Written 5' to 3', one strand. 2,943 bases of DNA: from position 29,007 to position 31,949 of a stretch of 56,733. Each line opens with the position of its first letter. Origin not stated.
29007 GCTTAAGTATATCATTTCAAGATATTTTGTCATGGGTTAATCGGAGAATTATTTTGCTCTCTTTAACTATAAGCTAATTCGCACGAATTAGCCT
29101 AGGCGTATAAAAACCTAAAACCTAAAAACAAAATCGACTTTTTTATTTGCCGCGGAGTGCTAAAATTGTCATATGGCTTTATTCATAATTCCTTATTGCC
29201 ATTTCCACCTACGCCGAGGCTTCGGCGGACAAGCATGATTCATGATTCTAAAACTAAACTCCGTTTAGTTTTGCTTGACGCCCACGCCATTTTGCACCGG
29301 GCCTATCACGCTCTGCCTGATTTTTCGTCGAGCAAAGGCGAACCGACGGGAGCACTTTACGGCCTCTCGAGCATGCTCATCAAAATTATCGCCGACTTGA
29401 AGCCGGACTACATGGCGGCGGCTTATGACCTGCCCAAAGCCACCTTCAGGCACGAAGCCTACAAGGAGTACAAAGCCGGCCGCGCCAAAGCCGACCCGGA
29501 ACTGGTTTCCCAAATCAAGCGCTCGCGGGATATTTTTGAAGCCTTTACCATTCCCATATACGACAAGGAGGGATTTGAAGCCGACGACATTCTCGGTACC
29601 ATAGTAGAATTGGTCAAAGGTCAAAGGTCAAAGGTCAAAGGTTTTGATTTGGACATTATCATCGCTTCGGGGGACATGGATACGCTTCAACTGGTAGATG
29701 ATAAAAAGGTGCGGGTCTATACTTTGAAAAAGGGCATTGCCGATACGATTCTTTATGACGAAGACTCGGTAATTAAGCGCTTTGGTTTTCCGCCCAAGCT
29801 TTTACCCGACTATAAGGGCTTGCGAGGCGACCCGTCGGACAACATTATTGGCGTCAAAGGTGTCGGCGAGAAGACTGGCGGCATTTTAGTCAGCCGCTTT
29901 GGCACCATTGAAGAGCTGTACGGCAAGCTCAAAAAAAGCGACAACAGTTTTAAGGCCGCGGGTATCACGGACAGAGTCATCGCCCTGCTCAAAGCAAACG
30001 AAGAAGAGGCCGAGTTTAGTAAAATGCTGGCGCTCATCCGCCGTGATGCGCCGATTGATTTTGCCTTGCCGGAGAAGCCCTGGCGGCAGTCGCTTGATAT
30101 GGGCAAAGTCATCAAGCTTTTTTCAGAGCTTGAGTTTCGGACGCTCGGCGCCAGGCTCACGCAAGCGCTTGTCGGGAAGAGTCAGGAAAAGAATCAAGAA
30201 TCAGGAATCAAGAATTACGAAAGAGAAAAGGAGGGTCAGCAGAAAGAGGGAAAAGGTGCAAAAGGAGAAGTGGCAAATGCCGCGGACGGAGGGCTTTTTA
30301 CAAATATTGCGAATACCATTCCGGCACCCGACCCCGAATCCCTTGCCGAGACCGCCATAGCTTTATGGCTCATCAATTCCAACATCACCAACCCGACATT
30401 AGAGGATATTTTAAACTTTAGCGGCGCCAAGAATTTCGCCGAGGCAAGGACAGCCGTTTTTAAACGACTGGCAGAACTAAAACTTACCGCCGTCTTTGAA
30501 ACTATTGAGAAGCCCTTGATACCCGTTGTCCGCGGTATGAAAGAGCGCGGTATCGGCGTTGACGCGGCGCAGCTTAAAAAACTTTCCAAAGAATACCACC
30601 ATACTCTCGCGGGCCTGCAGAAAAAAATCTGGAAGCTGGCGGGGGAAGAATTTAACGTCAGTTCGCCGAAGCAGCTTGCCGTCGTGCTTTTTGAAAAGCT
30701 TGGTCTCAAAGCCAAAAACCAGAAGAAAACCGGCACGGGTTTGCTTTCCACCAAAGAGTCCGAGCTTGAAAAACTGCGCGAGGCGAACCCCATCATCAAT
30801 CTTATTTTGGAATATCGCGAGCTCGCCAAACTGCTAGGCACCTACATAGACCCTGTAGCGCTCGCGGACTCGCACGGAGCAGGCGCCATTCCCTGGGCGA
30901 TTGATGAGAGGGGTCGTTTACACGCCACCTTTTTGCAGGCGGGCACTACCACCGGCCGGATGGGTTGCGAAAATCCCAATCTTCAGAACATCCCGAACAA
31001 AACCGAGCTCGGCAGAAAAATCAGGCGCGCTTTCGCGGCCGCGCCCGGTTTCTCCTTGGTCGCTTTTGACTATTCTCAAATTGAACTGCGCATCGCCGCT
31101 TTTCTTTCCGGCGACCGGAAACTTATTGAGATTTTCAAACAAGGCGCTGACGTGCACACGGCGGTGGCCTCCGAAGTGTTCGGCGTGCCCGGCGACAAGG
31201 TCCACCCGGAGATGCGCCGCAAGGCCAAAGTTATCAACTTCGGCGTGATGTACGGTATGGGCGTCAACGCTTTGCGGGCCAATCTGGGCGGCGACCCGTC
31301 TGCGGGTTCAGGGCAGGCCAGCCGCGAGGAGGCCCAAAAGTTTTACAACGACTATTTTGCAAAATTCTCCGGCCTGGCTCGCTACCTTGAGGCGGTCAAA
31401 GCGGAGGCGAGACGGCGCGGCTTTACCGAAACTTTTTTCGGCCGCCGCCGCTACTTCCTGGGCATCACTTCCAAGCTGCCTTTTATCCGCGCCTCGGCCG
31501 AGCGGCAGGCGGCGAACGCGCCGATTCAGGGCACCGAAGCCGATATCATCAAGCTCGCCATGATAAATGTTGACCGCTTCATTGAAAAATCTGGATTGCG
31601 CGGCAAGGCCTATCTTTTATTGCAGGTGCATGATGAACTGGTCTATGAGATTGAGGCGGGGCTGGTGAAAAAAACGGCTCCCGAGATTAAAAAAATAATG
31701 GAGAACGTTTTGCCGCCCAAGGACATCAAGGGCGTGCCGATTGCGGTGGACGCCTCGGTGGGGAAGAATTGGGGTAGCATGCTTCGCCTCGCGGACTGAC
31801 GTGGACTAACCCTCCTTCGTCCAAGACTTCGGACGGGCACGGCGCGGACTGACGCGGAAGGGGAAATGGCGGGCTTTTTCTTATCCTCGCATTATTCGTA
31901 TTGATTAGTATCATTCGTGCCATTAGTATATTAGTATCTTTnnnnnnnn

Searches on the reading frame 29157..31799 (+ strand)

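Call 86: search_protein_families(library=pfam, proteins=[window:29157-31799:+], max_evalue=0.0001)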
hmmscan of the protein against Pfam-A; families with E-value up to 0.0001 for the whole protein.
window:29157-31799:+ (880 aa): 3 families
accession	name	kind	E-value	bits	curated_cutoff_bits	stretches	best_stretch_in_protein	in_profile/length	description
PF00476.26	DNA_pol_A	-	7.2e-130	433.8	34.3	1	471-873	2-380/381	DNA polymerase family A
PF02739.22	5_3_exonuc_N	-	1.7e-46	158.4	34.3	1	36-210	1-164/164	5'-3' exonuclease, N-terminal resolvase-like domain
PF01367.25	5_3_exonuc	-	1.4e-20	74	40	1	212-307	2-89/97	5'-3' exonuclease, C-terminal SAM fold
